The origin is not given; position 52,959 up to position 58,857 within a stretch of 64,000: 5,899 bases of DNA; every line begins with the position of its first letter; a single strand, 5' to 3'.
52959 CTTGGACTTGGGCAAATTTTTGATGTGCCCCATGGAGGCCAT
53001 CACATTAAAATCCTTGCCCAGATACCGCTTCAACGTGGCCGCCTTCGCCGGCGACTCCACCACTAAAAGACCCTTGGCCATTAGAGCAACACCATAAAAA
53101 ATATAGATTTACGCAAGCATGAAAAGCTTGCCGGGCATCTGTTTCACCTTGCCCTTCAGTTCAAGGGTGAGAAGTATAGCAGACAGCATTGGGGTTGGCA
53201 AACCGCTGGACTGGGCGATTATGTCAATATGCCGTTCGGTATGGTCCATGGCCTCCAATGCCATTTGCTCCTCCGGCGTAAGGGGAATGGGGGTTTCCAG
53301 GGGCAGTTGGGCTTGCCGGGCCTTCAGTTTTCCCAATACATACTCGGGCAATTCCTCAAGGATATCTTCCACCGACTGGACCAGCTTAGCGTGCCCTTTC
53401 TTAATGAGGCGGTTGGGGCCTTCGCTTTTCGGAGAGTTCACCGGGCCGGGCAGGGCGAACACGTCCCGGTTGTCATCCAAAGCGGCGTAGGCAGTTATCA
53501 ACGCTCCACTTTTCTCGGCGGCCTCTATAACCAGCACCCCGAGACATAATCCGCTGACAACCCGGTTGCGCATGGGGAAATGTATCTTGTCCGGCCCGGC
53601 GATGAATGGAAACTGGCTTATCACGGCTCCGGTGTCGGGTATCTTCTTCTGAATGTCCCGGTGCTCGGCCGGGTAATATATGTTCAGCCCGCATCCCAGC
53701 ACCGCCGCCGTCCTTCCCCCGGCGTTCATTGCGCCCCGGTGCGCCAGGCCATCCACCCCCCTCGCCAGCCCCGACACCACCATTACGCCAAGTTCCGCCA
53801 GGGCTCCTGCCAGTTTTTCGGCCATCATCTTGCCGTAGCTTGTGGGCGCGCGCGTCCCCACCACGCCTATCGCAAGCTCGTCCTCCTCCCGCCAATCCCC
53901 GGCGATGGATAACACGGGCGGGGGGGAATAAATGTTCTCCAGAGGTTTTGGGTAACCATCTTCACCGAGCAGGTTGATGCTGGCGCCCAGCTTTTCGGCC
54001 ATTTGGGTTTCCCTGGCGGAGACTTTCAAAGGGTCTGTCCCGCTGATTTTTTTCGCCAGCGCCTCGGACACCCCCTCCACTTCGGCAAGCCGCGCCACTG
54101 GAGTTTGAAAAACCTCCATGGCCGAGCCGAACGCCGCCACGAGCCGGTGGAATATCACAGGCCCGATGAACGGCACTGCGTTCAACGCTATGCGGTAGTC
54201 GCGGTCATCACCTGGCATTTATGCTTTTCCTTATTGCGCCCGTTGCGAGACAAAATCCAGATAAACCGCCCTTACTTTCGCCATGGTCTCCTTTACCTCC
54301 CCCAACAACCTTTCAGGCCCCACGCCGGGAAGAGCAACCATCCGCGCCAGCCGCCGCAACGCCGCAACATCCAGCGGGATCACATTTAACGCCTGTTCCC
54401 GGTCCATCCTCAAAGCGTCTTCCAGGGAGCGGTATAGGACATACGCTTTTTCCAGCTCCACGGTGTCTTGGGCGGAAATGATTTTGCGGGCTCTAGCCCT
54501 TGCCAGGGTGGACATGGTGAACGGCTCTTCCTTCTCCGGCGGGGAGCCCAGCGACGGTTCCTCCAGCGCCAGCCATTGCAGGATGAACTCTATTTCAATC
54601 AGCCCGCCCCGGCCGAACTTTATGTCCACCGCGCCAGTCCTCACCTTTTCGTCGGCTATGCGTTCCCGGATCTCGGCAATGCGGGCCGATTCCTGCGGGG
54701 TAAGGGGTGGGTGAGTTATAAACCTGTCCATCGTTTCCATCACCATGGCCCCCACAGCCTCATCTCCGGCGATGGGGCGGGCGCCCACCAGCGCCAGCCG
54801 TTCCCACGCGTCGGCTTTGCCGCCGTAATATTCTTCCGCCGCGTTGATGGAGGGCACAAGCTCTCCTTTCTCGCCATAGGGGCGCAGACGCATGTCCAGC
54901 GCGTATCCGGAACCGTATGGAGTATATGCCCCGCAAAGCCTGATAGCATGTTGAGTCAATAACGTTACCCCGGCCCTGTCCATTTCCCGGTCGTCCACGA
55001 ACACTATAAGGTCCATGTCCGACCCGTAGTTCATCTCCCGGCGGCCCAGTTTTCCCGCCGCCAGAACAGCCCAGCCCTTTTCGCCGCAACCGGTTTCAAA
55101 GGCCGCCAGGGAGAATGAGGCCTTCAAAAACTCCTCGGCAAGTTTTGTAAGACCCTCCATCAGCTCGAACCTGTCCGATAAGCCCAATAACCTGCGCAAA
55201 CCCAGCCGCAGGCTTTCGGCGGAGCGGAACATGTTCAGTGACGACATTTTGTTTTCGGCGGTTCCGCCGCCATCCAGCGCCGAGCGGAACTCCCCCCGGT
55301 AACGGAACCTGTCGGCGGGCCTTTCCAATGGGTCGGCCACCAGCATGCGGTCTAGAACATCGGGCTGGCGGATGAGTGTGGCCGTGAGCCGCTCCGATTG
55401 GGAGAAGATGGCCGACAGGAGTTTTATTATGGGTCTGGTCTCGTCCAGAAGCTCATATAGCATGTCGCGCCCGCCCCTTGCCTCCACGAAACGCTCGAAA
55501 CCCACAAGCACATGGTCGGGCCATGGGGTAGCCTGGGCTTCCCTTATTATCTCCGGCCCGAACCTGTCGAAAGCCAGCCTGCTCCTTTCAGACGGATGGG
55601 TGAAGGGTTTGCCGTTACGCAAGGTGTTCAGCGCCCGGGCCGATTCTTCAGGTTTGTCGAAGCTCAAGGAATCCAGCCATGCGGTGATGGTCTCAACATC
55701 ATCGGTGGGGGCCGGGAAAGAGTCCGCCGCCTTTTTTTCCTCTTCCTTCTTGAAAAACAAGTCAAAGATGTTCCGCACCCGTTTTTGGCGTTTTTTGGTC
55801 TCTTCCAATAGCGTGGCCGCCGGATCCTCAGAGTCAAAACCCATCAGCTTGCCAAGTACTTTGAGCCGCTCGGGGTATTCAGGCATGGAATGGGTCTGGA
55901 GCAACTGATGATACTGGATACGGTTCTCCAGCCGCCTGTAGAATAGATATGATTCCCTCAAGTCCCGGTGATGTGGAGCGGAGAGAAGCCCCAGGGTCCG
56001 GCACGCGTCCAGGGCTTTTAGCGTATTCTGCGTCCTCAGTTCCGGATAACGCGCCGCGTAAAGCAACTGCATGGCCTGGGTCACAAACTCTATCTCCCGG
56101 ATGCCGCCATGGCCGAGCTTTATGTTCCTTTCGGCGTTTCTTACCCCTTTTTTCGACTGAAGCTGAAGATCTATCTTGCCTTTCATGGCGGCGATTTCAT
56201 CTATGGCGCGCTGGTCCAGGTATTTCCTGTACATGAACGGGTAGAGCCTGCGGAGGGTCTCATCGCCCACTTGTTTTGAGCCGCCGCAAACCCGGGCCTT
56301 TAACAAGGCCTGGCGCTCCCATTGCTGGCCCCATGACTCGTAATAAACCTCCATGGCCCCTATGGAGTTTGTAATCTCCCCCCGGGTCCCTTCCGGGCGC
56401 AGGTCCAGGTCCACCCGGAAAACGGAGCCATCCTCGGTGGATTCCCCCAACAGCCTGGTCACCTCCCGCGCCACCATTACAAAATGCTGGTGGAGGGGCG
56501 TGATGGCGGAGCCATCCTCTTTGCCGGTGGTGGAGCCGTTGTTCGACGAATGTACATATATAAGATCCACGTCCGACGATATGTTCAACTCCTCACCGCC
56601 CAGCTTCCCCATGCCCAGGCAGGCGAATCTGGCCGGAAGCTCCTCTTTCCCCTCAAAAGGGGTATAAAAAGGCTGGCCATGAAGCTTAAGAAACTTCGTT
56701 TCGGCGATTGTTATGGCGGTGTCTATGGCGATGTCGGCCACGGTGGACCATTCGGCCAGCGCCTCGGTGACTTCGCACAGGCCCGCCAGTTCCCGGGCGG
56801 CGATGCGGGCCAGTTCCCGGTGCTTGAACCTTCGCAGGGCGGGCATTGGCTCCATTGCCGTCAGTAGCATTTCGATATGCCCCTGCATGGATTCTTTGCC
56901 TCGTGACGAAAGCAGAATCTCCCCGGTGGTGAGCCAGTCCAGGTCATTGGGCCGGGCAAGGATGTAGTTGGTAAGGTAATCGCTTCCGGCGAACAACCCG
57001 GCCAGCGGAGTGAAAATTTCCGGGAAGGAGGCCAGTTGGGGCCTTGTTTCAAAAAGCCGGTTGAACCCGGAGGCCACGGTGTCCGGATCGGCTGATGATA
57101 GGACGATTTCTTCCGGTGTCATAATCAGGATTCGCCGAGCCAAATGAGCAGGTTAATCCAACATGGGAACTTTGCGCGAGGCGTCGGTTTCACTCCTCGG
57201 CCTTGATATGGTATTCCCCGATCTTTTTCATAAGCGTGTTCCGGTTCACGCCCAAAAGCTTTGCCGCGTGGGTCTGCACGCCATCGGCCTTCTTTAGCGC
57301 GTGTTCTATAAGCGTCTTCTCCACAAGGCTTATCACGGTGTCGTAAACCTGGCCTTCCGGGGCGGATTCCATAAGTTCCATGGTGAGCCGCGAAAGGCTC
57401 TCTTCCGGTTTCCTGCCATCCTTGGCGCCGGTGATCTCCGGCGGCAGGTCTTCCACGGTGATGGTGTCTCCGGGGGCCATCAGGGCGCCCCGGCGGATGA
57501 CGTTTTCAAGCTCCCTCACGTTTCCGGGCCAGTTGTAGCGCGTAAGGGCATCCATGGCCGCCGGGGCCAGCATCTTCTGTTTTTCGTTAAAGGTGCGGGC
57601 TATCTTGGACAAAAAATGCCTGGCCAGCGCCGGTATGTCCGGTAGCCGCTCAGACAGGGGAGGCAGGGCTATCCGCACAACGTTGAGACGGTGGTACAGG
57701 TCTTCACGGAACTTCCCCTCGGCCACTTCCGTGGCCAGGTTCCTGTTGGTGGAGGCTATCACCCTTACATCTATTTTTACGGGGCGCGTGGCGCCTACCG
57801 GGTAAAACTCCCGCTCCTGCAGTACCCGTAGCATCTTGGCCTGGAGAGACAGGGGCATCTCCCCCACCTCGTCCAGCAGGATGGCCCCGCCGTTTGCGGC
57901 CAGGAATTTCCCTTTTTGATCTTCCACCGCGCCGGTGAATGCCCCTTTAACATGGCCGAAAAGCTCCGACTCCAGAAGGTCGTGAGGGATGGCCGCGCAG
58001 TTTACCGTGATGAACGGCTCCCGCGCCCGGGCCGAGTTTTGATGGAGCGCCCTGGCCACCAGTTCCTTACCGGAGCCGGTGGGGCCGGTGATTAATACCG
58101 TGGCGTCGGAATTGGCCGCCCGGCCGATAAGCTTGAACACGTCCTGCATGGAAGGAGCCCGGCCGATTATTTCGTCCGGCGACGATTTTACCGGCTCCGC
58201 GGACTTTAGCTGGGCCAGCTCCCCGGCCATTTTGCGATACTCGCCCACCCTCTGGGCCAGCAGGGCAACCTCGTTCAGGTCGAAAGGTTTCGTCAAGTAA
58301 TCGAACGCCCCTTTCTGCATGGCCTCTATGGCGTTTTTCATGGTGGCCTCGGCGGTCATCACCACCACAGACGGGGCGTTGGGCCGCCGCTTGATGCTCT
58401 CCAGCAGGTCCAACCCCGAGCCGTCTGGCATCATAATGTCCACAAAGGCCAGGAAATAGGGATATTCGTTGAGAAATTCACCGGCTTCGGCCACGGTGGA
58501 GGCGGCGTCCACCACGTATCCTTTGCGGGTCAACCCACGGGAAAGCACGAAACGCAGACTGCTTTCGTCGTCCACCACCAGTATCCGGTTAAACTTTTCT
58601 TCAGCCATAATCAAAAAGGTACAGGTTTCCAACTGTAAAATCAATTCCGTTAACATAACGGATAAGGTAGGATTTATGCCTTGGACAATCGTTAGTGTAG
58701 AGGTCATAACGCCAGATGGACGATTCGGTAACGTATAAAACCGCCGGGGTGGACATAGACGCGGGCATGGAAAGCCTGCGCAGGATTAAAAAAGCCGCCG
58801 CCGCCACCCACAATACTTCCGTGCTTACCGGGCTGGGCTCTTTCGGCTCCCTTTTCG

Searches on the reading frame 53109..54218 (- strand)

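Call 44: search_protein_families(library=pfam, proteins=[window:53109-54218:-])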
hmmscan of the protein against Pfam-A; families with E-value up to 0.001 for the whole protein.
window:53109-54218:- (369 aa): 4 families
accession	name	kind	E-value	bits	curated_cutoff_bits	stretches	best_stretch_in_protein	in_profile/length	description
PF02481.21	DNA_processg_A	-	1.6e-70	237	29.6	1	75-281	3-211/212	DNA recombination-mediator protein A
PF17782.7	DprA_WH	-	3e-15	56.4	22.9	1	309-364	6-61/61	DprA winged helix domain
PF18306.6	LDcluster4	-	2.6e-05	24.3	26.3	1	115-174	2-62/151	SLOG cluster4 family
PF14520.12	HHH_5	-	3.5e-05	24.6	27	1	12-58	4-51/57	Helix-hairpin-helix domain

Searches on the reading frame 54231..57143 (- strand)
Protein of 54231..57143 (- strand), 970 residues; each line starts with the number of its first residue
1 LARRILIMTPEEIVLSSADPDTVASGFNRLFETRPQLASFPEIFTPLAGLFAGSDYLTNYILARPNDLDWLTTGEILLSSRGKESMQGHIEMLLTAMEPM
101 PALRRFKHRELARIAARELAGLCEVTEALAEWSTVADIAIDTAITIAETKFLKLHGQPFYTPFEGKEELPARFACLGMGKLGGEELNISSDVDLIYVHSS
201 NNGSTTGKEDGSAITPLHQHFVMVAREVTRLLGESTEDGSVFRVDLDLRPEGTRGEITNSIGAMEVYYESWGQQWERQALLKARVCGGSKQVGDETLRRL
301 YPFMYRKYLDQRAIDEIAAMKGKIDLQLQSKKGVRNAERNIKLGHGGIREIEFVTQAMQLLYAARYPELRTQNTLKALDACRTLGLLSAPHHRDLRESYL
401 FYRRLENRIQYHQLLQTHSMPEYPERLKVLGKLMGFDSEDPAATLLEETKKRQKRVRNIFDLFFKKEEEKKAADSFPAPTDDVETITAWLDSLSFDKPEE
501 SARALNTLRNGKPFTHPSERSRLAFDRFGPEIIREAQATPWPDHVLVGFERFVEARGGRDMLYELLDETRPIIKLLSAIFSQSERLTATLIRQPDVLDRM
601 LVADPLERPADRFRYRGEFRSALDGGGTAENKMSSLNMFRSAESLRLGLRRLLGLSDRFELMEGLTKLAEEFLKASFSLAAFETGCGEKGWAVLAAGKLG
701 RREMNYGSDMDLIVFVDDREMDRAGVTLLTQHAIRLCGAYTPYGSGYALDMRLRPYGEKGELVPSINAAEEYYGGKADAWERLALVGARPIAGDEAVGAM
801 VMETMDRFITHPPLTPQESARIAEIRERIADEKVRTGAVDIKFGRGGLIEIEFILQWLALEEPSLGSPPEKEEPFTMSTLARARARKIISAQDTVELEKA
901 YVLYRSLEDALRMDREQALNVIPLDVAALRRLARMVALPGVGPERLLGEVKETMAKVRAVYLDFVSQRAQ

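Call 44: search_protein_families(library=pfam, proteins=[window:54231-57143:-])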
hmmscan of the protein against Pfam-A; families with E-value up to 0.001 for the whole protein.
window:54231-57143:- (970 aa): 3 families
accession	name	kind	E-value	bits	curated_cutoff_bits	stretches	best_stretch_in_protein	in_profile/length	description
PF03710.21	GlnE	-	4.7e-97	324.7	24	2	47-298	4-251/252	Glutamate-ammonia ligase adenylyltransferase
PF08335.16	GlnD_UR_UTase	-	3.4e-42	144.3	21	2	319-464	2-141/141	GlnD PII-uridylyltransferase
PF03445.19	DUF294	-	0.00026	21.3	21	0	661-725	20-83/138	Putative nucleotidyltransferase DUF294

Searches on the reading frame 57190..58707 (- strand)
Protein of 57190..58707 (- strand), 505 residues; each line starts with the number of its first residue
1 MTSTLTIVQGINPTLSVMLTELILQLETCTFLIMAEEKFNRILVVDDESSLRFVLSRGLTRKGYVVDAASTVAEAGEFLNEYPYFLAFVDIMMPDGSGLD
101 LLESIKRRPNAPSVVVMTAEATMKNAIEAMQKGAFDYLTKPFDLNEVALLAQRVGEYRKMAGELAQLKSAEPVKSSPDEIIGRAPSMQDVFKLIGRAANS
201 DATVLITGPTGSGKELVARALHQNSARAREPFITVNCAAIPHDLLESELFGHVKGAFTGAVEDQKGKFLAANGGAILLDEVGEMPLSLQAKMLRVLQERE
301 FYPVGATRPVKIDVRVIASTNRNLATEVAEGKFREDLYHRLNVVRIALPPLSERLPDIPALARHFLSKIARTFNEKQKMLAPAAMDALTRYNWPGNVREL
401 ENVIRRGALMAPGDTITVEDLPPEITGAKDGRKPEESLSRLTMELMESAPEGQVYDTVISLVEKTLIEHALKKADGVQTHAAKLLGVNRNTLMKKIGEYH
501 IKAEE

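Call 44: search_protein_families(library=pfam, proteins=[window:57190-58707:-])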
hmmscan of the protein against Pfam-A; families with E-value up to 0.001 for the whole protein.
window:57190-58707:- (505 aa): 8 families
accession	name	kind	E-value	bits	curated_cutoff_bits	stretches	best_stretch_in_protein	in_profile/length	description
PF00158.32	Sigma54_activat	-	1.8e-71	239.7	20.2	1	180-346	1-167/168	Sigma-54 interaction domain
PF25601.1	AAA_lid_14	-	2.3e-27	95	27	1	353-435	2-84/87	AAA+ ATPase lid domain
PF00072.30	Response_reg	-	1.7e-26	93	30.2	1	42-147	1-106/111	Response regulator receiver domain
PF14532.12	Sigma54_activ_2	-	2.7e-23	83.2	25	1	181-351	1-138/138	Sigma-54 interaction domain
PF02954.25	HTH_8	-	2.4e-13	50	22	1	461-499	4-42/42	Bacterial regulatory protein, Fis family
PF07728.20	AAA_5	-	4.1e-09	37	22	1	204-324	2-125/139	AAA domain (dynein-related subfamily)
PF13191.12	AAA_16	-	5.3e-05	24.2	32.6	1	180-296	2-120/167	AAA ATPase domain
PF00004.35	AAA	-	0.00041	21.2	21.2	1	204-322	1-110/131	ATPase family associated with various cellular activities (AAA)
